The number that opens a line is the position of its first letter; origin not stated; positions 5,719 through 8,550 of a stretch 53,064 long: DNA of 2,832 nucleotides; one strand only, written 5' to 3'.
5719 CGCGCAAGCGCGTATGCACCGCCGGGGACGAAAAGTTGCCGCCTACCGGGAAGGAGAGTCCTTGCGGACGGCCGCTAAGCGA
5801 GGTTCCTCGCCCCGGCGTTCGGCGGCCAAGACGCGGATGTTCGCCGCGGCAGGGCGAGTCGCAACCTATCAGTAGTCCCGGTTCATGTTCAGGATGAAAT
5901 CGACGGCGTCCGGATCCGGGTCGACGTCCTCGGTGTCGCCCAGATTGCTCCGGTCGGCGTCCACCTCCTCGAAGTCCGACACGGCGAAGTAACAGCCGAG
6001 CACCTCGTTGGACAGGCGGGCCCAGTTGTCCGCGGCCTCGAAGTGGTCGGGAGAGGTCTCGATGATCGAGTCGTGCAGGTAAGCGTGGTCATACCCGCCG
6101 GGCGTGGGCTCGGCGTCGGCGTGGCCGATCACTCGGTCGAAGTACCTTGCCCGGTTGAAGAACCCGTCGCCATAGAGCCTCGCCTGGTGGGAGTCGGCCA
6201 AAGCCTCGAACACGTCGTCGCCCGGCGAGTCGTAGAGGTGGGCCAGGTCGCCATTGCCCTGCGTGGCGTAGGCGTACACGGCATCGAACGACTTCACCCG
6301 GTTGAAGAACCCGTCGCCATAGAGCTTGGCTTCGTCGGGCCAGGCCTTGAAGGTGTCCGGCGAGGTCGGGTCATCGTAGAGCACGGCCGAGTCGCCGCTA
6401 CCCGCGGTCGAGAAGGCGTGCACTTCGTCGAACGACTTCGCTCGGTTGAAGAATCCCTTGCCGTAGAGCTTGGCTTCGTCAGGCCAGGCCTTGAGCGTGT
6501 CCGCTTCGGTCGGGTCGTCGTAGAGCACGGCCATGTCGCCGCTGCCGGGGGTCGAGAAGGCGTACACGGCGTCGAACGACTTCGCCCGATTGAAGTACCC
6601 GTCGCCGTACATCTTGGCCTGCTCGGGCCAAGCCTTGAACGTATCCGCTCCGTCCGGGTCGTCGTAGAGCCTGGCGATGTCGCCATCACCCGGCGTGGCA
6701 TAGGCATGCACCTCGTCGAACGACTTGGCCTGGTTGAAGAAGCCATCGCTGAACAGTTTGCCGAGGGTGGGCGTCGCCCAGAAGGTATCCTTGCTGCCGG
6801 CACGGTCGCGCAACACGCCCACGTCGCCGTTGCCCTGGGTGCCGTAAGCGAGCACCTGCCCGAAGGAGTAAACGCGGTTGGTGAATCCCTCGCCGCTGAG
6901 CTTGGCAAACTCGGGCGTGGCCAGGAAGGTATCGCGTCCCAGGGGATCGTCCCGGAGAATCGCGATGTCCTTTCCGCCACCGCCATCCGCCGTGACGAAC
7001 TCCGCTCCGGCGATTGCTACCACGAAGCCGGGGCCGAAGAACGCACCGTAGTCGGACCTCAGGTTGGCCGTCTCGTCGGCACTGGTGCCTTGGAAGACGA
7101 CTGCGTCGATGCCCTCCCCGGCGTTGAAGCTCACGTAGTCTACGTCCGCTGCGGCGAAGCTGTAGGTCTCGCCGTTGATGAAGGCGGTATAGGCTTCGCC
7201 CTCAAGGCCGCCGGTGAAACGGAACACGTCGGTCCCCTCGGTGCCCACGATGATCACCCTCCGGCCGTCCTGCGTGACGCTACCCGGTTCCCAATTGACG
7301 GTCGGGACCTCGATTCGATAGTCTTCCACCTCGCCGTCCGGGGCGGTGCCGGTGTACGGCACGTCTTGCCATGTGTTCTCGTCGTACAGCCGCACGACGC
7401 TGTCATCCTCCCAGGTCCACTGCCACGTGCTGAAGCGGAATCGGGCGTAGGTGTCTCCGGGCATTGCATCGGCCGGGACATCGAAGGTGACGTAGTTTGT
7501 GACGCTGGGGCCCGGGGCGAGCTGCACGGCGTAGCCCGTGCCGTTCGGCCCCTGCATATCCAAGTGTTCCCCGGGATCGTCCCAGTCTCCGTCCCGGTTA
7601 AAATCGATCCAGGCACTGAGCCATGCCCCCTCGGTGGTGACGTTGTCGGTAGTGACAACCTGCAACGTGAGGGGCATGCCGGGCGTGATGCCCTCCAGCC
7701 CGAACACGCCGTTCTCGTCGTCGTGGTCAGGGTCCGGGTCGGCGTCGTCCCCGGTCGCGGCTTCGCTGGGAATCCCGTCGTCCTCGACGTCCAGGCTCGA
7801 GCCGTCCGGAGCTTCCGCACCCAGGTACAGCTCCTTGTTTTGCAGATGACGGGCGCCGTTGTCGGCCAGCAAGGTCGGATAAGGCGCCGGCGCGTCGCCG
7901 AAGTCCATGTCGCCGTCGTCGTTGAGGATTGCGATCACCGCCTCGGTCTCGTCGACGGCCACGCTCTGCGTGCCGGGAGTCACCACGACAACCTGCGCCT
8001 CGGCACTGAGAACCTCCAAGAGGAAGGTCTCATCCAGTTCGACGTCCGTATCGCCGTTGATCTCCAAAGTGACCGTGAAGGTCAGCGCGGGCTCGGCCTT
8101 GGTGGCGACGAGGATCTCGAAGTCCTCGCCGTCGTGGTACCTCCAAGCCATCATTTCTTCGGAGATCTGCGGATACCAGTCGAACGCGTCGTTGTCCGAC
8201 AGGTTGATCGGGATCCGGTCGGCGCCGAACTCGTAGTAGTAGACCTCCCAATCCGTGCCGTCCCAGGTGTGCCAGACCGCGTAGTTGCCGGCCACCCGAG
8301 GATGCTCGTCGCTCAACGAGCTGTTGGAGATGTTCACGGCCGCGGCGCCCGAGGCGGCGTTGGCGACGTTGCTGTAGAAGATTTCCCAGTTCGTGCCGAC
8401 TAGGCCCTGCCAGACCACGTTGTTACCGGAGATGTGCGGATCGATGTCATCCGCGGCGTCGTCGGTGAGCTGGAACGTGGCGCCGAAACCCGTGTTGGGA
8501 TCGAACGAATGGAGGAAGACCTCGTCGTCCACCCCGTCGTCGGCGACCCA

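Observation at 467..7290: Shared C-terminal module built from 47/48-aa acidic repeats, a candidate new anchoring or secretion domain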

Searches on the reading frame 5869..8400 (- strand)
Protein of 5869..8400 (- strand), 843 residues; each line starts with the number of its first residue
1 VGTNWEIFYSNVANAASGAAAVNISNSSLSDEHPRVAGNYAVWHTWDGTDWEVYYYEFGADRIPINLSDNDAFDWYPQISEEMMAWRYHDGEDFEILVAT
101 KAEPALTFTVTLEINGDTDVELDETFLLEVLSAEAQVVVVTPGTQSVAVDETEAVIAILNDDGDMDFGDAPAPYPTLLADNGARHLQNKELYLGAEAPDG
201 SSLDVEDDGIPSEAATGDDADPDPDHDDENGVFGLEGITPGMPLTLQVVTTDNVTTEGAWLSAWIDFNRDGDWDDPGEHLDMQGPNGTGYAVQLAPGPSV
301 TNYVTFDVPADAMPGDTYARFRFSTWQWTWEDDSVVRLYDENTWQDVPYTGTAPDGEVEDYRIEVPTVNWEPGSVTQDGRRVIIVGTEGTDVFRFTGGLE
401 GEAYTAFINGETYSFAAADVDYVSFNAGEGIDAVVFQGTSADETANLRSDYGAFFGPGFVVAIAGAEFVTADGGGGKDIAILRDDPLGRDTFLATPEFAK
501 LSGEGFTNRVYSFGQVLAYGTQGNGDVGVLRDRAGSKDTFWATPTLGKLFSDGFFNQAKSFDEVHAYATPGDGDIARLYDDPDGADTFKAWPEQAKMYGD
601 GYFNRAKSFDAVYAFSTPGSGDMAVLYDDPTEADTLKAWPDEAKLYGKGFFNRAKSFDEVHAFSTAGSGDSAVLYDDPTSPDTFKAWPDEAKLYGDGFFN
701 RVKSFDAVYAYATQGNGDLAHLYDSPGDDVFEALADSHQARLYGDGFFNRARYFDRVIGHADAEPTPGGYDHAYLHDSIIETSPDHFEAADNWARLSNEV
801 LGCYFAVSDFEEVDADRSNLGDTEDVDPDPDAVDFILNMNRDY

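Call 5: search_protein_families(library=pfam, proteins=[window:5869-8400:-], max_evalue=1)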
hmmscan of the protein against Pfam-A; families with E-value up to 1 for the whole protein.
window:5869-8400:- (843 aa): 1 family
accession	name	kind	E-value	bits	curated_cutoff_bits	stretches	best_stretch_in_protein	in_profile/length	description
PF20009.4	GEVED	-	1e-13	52.3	24.4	1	261-363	2-77/78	GEVED domain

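Call 6: search_protein_families(library=ncbifam, proteins=[window:5869-8400:-], max_evalue=1)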
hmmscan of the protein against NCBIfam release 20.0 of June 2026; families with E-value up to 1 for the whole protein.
window:5869-8400:- (843 aa): 0 families

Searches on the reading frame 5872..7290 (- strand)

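Call 38: search_protein_families(library=pfam, proteins=[window:5872-7290:-], max_evalue=10)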
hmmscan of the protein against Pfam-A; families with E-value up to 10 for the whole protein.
window:5872-7290:- (473 aa): 1 family
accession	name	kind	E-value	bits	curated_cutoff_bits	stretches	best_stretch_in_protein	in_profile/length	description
PF15448.11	NTS_2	-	0.58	11.2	25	0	261-279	22-40/50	N-terminal segments of P. falciparum erythrocyte membrane protein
